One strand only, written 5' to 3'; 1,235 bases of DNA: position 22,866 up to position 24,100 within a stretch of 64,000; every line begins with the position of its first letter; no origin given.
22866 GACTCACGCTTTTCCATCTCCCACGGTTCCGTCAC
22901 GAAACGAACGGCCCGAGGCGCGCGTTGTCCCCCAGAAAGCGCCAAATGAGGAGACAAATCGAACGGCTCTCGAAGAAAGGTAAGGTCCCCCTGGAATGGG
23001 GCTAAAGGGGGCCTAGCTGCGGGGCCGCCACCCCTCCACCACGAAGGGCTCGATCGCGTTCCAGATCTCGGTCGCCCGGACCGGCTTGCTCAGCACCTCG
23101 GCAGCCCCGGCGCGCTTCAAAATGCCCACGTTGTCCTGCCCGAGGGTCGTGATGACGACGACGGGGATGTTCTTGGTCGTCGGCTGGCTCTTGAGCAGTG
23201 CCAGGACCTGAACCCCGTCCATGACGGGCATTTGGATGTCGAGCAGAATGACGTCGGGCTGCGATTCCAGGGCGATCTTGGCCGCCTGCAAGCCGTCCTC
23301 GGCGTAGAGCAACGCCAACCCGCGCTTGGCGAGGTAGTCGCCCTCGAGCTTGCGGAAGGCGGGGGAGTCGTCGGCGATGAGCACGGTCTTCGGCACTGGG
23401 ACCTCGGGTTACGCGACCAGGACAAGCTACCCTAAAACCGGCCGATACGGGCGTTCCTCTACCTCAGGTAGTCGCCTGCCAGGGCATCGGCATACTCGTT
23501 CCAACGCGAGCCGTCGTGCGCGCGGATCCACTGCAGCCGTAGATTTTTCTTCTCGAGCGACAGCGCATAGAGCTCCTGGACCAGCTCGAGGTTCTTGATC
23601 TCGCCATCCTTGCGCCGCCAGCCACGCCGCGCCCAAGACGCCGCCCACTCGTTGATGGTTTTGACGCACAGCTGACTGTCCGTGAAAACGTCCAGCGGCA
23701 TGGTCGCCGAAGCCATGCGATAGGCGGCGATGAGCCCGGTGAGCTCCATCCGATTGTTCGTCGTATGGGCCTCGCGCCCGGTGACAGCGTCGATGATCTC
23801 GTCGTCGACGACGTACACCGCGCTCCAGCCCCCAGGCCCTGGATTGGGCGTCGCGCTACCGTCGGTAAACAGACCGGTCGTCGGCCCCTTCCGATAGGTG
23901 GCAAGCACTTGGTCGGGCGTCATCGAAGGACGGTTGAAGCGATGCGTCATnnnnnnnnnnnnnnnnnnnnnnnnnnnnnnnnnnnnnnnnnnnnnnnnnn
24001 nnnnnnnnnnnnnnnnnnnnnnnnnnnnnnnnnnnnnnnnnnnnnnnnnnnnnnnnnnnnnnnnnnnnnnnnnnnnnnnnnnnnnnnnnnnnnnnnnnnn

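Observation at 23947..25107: Second PilZ-kinase paralog appears to be a pseudokinase (HRD to HRN, Gly-loop change, C-lobe deletion) and is translationally coupled to rnhA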

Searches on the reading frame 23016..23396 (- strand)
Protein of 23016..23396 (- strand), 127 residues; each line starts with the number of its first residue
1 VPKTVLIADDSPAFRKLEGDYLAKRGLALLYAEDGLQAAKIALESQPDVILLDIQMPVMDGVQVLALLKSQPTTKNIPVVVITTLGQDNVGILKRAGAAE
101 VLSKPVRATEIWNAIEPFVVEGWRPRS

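Call 5: search_protein_families(library=pfam, proteins=[window:23016-23396:-], max_evalue=0.01)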
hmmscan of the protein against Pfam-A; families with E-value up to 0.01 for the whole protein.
window:23016-23396:- (127 aa): 1 family
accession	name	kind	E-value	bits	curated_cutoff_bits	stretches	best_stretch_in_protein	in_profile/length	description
PF00072.30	Response_reg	-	1e-22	80.8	30.2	1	5-115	1-110/111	Response regulator receiver domain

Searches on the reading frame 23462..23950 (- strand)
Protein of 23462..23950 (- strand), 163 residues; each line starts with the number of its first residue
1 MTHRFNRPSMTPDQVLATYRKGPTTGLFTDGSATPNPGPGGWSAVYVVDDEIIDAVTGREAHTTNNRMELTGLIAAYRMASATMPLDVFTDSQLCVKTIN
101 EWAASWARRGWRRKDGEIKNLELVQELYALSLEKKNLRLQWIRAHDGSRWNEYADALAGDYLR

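Call 5: search_protein_families(library=pfam, proteins=[window:23462-23950:-], max_evalue=0.01)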
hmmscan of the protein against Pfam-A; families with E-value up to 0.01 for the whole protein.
window:23462-23950:- (163 aa): 1 family
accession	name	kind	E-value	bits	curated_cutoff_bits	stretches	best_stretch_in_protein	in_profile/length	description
PF00075.30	RNase_H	-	1.7e-30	106.5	25.8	1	27-160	6-138/141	RNase H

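Call 7: search_protein_families(library=ncbifam, proteins=[window:23462-23950:-], max_evalue=0.01)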
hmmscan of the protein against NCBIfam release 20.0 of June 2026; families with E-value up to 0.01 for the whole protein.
window:23462-23950:- (163 aa): 6 families
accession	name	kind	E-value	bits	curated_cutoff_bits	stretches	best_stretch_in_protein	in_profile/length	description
NF001236.0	PRK00203.1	equivalog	1.3e-34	118.9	160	1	27-159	7-138/151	ribonuclease HI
NF005116.0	PRK06548.1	equivalog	1.8e-21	76.8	280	1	29-158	10-136/161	ribonuclease H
NF006433.0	PRK08719.1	subfamily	1.7e-16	60.4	170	1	44-158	28-141/147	ribonuclease H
NF041306.1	RnaseHI_Halo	equivalog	1.4e-09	38.2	300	1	20-131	63-175/197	ribonuclease HI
NF005567.0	PRK07238.1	equivalog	7.5e-07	28.8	326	1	29-158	8-127/378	bifunctional RNase H/acid phosphatase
NF041175.1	RNAseHI_Thmprot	equivalog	0.0059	16.4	140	0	55-143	38-118/143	ribonuclease HI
